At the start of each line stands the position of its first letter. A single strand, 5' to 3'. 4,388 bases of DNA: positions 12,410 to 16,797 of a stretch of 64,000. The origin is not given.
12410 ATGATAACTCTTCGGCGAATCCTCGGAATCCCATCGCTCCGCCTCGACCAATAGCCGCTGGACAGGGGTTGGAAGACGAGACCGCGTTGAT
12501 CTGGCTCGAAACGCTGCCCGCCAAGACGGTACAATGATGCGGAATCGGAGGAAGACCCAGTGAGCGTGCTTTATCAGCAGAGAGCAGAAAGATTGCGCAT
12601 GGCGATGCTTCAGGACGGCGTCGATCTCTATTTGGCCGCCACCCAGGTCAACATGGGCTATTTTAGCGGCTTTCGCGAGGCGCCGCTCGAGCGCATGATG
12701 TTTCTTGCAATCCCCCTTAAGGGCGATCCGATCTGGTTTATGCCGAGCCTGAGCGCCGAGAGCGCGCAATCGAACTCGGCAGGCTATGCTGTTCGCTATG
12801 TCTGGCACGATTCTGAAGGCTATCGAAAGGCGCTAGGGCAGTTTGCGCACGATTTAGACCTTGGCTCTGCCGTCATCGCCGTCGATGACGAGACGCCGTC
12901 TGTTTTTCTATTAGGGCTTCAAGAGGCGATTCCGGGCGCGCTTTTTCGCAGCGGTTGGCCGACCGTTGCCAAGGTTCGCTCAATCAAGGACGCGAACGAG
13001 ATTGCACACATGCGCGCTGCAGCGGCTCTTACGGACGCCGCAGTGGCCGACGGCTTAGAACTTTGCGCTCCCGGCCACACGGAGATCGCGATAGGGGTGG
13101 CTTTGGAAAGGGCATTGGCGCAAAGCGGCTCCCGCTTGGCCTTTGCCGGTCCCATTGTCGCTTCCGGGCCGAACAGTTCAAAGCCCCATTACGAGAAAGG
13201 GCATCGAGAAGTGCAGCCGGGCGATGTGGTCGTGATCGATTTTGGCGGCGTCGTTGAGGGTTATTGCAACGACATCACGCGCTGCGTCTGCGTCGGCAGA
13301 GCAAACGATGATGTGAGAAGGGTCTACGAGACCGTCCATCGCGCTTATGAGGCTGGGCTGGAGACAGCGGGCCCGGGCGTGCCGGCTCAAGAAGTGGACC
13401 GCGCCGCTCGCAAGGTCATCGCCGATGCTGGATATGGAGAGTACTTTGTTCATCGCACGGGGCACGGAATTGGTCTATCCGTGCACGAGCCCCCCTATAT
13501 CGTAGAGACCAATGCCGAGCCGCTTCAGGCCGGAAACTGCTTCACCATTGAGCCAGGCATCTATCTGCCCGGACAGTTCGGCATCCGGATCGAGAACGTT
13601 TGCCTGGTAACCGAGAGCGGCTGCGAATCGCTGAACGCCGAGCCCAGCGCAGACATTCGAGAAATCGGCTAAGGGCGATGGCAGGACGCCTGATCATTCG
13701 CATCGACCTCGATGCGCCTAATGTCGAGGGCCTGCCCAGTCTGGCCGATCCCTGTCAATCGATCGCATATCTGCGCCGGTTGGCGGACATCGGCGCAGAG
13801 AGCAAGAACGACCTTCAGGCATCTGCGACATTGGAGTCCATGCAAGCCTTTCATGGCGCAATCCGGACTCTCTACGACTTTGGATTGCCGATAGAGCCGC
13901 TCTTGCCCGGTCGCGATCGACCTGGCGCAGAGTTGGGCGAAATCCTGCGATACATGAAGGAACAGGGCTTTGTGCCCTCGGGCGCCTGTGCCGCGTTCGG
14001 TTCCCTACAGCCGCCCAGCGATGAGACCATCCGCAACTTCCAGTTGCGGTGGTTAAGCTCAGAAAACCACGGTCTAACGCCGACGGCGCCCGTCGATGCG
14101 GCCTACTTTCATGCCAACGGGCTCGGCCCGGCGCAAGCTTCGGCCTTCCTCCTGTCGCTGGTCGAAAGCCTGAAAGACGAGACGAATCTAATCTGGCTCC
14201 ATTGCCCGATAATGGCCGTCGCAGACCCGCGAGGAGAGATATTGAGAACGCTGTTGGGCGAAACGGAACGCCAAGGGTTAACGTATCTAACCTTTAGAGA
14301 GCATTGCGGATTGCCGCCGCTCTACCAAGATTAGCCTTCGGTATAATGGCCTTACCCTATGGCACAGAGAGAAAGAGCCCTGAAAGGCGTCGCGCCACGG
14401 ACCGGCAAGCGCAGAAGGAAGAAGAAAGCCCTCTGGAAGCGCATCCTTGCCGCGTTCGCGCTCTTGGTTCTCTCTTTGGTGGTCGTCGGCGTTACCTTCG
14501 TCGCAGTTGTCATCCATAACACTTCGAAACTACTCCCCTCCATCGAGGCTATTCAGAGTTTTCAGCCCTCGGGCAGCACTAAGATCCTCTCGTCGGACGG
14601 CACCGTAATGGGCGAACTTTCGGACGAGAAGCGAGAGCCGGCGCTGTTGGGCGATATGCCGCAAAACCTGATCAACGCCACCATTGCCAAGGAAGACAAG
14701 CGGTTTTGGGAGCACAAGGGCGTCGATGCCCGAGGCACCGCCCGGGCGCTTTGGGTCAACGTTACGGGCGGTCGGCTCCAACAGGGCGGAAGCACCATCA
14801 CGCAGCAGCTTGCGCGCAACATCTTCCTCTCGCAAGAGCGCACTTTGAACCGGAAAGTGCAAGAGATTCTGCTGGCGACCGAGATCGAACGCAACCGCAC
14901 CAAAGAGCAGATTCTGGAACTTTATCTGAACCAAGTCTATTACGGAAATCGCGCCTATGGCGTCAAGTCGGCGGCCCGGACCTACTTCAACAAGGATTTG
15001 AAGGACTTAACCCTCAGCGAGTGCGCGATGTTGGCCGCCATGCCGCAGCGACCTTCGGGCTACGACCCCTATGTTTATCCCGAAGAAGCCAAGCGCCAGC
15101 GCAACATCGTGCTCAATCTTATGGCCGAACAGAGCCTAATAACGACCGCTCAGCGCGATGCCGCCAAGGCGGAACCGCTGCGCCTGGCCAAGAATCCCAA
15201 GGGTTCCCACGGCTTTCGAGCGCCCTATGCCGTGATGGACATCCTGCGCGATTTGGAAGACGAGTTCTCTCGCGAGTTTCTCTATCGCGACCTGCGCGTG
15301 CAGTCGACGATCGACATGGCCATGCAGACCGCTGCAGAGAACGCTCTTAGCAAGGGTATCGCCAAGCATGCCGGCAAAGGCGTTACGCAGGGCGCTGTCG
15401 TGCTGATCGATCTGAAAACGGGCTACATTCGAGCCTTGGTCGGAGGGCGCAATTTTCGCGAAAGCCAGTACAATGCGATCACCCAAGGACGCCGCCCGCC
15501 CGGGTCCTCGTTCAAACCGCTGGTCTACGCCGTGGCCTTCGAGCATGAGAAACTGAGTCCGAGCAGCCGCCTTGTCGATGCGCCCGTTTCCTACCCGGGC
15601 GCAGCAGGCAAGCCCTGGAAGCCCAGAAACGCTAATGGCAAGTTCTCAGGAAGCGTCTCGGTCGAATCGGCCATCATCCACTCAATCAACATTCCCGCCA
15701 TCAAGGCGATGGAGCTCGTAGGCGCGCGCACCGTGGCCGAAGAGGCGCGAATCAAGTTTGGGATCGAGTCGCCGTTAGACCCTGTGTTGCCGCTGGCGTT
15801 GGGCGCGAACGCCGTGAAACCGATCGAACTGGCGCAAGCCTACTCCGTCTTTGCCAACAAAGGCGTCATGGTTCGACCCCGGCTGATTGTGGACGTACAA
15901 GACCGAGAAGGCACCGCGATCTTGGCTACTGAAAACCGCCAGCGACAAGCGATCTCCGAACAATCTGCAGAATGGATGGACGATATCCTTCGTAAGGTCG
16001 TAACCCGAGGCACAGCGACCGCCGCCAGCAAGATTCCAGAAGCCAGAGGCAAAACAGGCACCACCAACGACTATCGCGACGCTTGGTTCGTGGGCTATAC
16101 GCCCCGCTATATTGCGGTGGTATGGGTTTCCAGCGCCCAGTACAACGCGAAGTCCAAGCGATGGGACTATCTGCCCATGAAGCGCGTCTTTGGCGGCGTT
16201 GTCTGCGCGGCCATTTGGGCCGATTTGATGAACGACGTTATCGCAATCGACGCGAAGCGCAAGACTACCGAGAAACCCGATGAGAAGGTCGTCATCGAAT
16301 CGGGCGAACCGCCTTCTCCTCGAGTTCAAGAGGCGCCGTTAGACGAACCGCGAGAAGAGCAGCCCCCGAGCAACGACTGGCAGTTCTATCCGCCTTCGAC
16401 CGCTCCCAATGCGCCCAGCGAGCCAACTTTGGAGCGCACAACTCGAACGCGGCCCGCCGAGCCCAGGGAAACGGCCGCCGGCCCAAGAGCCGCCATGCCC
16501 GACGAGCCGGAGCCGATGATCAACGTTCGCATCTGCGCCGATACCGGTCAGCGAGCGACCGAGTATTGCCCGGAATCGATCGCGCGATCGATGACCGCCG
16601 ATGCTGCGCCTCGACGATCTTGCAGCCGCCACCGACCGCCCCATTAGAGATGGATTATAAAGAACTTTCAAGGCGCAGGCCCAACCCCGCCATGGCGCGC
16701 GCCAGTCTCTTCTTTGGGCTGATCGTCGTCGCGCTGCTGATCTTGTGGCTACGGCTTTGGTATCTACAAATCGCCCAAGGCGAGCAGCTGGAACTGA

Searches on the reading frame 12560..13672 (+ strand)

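Call 10: search_protein_families(library=pfam, proteins=[window:12560-13672:+], max_evalue=0.001)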
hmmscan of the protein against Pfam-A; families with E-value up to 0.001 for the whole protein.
window:12560-13672:+ (370 aa): 2 families
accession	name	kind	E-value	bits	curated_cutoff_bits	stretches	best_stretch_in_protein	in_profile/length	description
PF00557.29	Peptidase_M24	-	3.7e-65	220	23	1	150-352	2-208/208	Metallopeptidase family M24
PF01321.24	Creatinase_N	-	1.1e-12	49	22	1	8-142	1-128/128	Creatinase/Prolidase N-terminal domain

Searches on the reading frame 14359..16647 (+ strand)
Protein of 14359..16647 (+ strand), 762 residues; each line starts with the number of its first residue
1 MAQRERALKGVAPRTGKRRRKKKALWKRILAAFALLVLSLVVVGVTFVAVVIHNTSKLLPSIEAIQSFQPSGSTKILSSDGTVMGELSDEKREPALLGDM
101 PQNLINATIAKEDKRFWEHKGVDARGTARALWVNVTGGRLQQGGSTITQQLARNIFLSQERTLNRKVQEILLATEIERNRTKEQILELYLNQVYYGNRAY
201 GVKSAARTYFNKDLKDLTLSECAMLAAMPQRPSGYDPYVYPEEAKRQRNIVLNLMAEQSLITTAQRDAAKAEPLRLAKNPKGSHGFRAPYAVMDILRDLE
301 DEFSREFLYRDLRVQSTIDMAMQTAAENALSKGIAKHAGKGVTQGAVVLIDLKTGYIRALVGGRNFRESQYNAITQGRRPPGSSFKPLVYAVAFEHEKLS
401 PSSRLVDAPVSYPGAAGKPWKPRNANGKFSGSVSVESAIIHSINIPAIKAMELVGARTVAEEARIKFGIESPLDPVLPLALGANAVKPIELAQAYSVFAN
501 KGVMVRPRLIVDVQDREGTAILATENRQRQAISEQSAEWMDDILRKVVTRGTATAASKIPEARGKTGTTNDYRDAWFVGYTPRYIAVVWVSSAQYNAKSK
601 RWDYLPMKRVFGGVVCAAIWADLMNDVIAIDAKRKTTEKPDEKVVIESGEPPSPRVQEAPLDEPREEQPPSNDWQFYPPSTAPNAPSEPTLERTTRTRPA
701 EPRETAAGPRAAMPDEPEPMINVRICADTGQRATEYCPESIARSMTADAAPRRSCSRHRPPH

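Call 11: search_protein_families(library=pfam, proteins=[window:14359-16647:+], max_evalue=0.001)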
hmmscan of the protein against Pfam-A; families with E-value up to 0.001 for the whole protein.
window:14359-16647:+ (762 aa): 2 families
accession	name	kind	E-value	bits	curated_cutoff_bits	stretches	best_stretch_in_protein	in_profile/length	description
PF00912.28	Transgly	-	2.2e-68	229.6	27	1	81-255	2-177/178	Transglycosylase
PF00905.27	Transpeptidase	-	1.8e-34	119.8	22.1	1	345-596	1-285/299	Penicillin binding protein transpeptidase domain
